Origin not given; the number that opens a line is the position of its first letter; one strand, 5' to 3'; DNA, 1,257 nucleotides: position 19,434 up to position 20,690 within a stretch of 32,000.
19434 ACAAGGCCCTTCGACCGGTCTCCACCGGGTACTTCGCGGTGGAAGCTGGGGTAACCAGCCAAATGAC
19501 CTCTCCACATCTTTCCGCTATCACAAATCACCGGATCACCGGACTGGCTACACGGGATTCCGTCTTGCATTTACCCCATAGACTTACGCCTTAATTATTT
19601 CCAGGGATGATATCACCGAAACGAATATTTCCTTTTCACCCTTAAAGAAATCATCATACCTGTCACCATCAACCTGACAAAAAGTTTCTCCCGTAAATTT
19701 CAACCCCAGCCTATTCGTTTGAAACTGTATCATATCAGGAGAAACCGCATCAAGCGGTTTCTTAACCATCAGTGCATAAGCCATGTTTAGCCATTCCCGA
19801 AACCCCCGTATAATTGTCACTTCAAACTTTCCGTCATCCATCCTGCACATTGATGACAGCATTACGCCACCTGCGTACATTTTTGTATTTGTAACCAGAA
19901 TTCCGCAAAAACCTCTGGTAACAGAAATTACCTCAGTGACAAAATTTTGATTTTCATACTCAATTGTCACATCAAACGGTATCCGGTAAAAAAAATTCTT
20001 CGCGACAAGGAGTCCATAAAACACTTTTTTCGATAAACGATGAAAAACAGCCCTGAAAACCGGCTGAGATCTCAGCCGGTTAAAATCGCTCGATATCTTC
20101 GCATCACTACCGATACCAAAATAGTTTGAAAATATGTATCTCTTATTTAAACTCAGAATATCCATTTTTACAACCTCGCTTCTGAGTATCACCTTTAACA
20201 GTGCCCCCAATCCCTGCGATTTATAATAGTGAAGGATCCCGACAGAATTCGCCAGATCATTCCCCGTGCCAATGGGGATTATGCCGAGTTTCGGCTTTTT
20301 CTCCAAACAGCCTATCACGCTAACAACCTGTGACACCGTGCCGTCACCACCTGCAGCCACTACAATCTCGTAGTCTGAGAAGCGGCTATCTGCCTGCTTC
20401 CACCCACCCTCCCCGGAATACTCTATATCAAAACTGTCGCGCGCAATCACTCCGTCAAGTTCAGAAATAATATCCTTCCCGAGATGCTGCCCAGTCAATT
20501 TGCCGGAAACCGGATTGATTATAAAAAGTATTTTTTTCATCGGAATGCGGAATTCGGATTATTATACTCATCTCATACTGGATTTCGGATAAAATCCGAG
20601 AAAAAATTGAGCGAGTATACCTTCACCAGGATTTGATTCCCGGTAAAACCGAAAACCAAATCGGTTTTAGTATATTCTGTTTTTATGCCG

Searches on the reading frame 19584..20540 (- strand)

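Call 29: search_protein_families(library=pfam, proteins=[window:19584-20540:-], max_evalue=0.01)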
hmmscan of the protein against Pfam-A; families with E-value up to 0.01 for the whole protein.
window:19584-20540:- (318 aa): 3 families
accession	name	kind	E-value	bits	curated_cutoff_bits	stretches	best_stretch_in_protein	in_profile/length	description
PF00781.29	DAGK_cat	-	3.7e-21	75.5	23.6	1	3-130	1-124/125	Diacylglycerol kinase catalytic domain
PF00609.24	DAGK_acc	-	1.9e-15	58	27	1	137-293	2-157/158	Diacylglycerol kinase accessory domain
PF19279.4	YegS_C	-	0.0016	18.7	27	1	210-292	56-137/158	YegS C-terminal NAD kinase beta sandwich-like domain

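Call 74: search_protein_families(library=padloc, proteins=[window:19584-20540:-], max_evalue=0.00001)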
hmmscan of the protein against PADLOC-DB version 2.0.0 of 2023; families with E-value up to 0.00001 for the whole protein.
window:19584-20540:- (318 aa): 0 families
